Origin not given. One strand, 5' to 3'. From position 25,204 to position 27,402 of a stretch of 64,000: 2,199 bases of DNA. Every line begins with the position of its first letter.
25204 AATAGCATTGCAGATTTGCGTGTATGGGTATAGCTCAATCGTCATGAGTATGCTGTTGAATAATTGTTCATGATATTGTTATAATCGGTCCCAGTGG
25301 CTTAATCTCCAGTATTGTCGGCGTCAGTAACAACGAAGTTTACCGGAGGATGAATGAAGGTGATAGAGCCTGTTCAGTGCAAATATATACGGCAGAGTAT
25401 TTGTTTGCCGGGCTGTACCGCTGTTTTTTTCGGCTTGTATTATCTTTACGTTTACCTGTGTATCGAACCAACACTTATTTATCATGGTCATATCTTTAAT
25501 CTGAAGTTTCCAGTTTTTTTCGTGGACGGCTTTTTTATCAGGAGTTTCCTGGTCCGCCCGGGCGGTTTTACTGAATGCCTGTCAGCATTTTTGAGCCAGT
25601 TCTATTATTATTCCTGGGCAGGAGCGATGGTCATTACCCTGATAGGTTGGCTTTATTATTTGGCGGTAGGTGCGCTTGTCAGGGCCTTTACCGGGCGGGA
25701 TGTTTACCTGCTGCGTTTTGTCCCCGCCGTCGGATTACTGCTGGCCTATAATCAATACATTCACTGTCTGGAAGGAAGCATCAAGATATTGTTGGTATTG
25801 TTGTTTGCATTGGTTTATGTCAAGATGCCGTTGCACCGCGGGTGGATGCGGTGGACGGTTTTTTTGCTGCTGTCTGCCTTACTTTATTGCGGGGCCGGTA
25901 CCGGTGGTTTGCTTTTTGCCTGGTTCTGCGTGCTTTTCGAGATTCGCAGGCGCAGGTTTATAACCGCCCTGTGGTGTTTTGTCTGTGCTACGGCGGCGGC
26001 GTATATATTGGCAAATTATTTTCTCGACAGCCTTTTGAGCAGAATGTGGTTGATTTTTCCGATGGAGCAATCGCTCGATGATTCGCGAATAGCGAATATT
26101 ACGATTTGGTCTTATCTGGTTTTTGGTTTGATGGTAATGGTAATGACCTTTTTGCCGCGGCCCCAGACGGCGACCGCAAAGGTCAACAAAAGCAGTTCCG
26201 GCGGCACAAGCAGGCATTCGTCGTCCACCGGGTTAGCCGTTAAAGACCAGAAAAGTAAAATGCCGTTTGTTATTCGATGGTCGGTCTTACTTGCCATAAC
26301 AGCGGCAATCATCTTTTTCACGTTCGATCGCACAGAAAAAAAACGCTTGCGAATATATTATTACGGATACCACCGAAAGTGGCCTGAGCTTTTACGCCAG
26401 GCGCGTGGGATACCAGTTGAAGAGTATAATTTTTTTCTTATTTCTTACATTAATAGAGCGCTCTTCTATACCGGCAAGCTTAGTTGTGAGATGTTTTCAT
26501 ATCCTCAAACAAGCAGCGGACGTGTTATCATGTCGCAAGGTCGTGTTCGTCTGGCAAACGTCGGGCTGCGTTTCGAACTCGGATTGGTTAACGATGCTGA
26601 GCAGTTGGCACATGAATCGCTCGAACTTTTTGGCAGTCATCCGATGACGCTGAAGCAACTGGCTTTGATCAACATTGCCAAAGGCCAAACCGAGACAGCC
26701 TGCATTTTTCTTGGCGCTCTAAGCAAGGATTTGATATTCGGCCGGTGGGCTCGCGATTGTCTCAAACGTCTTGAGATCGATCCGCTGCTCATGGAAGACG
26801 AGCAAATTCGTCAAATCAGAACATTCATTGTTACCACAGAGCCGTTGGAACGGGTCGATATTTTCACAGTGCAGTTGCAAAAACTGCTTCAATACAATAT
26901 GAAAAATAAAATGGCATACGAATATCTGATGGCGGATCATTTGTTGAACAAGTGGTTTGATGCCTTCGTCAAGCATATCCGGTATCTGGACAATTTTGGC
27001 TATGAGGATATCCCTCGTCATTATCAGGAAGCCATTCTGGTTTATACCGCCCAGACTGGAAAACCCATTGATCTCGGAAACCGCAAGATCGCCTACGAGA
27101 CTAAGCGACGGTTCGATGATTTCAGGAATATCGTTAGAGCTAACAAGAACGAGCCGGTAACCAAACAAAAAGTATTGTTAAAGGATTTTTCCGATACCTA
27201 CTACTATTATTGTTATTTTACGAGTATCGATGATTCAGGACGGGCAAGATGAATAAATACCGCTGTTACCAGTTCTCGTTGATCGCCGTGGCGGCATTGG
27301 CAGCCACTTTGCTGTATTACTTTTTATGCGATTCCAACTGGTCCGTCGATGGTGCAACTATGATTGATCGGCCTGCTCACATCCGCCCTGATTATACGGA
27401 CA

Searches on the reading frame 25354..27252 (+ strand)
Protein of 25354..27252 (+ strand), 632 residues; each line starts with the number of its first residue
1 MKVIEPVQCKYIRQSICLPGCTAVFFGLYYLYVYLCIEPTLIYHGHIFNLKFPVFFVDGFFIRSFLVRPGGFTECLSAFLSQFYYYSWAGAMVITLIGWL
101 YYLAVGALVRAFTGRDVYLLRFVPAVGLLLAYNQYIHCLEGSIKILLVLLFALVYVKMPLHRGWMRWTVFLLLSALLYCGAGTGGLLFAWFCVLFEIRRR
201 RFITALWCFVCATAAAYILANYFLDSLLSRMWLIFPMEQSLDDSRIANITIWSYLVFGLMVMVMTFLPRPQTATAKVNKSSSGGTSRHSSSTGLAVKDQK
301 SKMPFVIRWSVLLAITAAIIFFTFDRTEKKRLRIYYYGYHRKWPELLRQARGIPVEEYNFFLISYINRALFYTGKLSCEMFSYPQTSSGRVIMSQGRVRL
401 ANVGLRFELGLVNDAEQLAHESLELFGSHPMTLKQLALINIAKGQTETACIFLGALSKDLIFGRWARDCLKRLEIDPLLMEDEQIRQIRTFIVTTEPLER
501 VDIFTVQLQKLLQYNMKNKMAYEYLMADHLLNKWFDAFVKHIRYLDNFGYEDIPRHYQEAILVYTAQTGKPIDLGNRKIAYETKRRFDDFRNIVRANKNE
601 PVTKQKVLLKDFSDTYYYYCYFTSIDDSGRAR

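Call 15: find_encoding_contigs(protein=window:25354-27252:+, flank=10000, max_places=6)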
Protein window:25354-27252:+ (632 aa): 2 contigs read that carry it; 2 places shown.
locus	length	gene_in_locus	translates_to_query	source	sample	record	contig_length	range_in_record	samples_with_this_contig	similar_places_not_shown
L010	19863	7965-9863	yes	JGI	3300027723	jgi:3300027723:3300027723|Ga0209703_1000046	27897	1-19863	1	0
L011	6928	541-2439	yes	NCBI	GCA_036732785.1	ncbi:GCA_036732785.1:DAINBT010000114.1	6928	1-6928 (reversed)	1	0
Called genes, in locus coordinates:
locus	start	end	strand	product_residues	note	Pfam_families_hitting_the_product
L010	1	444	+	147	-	?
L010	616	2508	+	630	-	PF19529:DUF6057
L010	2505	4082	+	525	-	PF07676:PD40 (faint)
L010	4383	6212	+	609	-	PF19529:DUF6057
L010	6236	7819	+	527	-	PF07676:PD40 (weak)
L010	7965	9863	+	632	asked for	PF19529:DUF6057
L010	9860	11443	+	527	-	PF07676:PD40 (weak)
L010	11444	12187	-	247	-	-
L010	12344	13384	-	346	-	PF08240:ADH_N, PF16912:Glu_dehyd_C, PF00107:ADH_zinc_N, PF13602:ADH_zinc_N_2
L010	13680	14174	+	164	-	-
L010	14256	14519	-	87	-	-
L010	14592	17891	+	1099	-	PF05048:NosD, PF13229:Beta_helix, PF13385:Laminin_G_3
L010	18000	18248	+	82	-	-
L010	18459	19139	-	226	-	-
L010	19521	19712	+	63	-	-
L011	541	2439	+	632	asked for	PF19529:DUF6057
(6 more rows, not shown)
